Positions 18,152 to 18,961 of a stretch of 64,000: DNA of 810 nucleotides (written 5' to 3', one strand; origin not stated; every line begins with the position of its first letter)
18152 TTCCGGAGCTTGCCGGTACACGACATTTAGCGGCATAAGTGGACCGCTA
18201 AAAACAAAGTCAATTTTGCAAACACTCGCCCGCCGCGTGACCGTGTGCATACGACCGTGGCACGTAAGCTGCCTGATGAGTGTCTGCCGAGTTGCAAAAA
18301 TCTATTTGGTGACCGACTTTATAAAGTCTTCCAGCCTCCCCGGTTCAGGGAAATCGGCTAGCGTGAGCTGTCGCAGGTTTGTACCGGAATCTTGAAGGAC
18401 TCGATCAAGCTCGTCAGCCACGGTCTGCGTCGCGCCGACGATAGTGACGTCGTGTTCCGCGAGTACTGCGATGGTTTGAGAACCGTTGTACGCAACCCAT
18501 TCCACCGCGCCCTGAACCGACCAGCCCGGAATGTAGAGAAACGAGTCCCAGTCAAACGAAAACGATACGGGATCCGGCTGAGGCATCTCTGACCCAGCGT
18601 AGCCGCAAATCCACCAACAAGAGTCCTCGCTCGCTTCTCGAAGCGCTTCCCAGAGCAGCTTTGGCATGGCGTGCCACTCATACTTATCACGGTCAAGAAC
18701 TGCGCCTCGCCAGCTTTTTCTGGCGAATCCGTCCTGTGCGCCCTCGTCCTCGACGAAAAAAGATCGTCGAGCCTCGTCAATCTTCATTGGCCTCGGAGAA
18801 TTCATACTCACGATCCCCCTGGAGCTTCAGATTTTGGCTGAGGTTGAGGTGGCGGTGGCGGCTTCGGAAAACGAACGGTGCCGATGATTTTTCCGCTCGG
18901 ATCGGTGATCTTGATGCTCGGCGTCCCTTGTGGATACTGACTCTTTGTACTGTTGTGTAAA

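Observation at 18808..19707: Miniature Rhs: Sec signal peptide fused directly to the last YD repeats and the Rhs core, with no shell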

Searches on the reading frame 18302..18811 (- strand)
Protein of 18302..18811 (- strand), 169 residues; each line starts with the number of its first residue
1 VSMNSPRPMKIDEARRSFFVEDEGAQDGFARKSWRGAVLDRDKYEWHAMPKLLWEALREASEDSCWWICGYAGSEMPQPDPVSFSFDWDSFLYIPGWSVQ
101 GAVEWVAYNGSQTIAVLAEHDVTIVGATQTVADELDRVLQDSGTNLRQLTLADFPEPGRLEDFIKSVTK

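Call 3: search_protein_families(library=pfam, proteins=[window:18302-18811:-], max_evalue=0.1)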
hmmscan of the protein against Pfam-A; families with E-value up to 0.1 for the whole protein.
window:18302-18811:- (169 aa): 0 families

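Call 4: search_protein_families(library=ncbifam, proteins=[window:18302-18811:-], max_evalue=0.1)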
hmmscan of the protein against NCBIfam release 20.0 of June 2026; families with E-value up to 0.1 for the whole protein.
window:18302-18811:- (169 aa): 1 family
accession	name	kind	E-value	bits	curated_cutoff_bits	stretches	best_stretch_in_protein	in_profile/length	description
TIGR03667.1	Rv3369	hypoth_equivalog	0.039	13.9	125.3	1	60-92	11-43/130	TIGR03667 family PPOX class F420-dependent oxidoreductase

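Call 56: search_protein_families(library=pfam, alignment_id=A4, max_evalue=10)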
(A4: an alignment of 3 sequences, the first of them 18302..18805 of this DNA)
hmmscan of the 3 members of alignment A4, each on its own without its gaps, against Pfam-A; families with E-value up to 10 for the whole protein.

A. member 1, window:18302-18805:- (167 aa): 0 families

B. families by the number of members that match (of 3 scanned): 0 families

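Call 68: predict_structure(protein=window:18302-18805:-)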
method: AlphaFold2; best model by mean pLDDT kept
length: 167 residues; sequences in the alignment: 1
mean_pLDDT: 50.9   pTM: 0.43
mean pLDDT of the five models: 50.9, 45.7, 34.7, 33.9, 33.3
residues with pLDDT >= 90: 0; 70-90: 5; 50-70: 97; < 50: 65
segments of 3 or more residues with pLDDT < 50: 1-3, 14-32, 60-62, 70-102, 104-108
pLDDT, mean of each block of 10 residues (from residue 1): 54 46 36 53 57 53 51 39 33 32 48 56 61 59 69 61 59
secondary structure, 60 per line:
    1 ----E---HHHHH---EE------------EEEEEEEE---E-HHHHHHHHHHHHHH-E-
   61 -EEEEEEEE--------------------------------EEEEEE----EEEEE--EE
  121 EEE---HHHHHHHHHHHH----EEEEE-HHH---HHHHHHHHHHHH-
elements in order: H9-13 E31-38 H44-57 E62-69 E102-107 E112-116 E119-123 H127-138 E143-147 H155-166

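Call 82: list_cluster_members(proteins=[L091:14853-15266:+, L091:13021-13521:-, L091:19826-20887:+, L091:18024-19694:-, L091:5530-7581:-, L091:8759-9325:+, L091:11038-11403:+, L091:11812-12270:+, window:18302-18805:-])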
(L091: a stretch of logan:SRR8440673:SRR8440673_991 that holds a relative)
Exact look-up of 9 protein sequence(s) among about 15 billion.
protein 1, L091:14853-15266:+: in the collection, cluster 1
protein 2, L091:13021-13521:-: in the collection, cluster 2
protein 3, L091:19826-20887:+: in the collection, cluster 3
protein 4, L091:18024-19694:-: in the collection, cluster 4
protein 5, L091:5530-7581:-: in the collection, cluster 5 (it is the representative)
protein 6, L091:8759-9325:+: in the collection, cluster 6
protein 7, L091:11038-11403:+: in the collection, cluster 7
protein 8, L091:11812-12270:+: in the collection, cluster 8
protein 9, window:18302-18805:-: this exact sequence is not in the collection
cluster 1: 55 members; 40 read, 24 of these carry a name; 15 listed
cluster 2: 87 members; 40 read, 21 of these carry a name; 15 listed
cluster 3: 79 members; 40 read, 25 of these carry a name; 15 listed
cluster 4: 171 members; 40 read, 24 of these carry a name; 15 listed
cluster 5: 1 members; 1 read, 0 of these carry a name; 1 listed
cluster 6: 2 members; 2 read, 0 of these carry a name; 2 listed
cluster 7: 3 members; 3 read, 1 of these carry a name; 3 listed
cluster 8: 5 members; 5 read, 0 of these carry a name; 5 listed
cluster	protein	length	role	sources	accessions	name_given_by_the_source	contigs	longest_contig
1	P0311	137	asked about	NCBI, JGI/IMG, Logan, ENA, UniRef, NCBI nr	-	-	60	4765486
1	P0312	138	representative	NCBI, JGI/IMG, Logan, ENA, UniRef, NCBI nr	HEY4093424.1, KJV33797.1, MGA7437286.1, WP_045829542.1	MAG TPA: ferric iron uptake transcriptional regulator [Luteibacter sp.] | Fur family transcriptional regulator, ferric uptake regulator | Ferric uptake regulation protein n=1 Tax=Luteibacter yeojuensis TaxID=345309 ...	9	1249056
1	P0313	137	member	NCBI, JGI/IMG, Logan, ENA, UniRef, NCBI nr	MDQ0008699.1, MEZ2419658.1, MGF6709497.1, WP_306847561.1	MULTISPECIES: ferric iron uptake transcriptional regulator [Luteibacter] | Fur family ferric uptake transcriptional regulator | Ferric uptake regulation protein n=1 Tax=Luteibacter jiangsuensis TaxID=637577 ...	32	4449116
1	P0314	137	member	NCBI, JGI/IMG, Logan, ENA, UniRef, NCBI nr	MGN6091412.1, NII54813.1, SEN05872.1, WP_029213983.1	Fur family transcriptional regulator, ferric uptake regulator [Luteibacter sp. ... | Fur family ferric uptake transcriptional regulator | ferric iron uptake transcriptional regulator n=1 Tax=unclassified Luteibacter ...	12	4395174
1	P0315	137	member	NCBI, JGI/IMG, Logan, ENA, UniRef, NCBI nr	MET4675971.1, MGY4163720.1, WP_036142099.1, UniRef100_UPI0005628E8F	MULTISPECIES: ferric iron uptake transcriptional regulator [unclassified Luteibacter] | Fur family ferric uptake transcriptional regulator | ferric iron uptake transcriptional regulator n=1 Tax=unclassified Luteibacter ...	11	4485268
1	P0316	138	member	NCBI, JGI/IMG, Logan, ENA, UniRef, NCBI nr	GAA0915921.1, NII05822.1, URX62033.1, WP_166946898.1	ferric iron uptake transcriptional regulator [Luteibacter anthropi] | Ferric uptake regulation protein n=1 Tax=Luteibacter anthropi TaxID=564369 ...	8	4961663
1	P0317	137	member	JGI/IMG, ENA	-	Fur family ferric uptake transcriptional regulator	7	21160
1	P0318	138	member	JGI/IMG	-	Fur family ferric uptake transcriptional regulator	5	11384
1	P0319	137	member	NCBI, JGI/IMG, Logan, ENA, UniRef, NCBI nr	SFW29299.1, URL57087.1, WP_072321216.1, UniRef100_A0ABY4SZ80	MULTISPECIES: ferric iron uptake transcriptional regulator [Luteibacter] | Ferric uptake regulation protein n=1 Tax=Luteibacter flocculans TaxID=2780091 ...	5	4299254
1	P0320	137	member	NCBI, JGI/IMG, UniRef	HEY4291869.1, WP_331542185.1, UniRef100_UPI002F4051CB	ferric iron uptake transcriptional regulator [Luteibacter sp.] | Fur family ferric uptake transcriptional regulator | ferric iron uptake transcriptional regulator n=1 Tax=Luteibacter sp. TaxID=1886636 ...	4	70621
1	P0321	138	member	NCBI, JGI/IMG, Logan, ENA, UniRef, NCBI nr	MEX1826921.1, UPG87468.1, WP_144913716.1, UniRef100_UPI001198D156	ferric iron uptake transcriptional regulator [Luteibacter aegosomatis] | ferric iron uptake transcriptional regulator n=1 Tax=Luteibacter TaxID=242605 ...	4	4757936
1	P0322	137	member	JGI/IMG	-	Fur family transcriptional regulator, ferric uptake regulator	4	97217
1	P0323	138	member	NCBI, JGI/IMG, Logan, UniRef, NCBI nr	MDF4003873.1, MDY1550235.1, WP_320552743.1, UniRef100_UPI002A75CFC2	ferric iron uptake transcriptional regulator [Luteibacter sahnii] | Fur family ferric uptake transcriptional regulator | ferric iron uptake transcriptional regulator n=1 Tax=Luteibacter sahnii TaxID=3021977 ...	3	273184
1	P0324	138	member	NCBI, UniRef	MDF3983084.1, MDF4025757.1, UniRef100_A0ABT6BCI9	ferric iron uptake transcriptional regulator [Luteibacter sp. PPL201] | Ferric uptake regulation protein n=1 Tax=Luteibacter sahnii TaxID=3021977 ...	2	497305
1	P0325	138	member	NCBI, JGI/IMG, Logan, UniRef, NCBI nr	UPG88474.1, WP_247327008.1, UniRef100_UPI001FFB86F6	ferric iron uptake transcriptional regulator [Luteibacter aegosomaticola] | Fur family transcriptional regulator, ferric uptake regulator | ferric iron uptake transcriptional regulator n=1 Tax=Luteibacter aegosomaticola ...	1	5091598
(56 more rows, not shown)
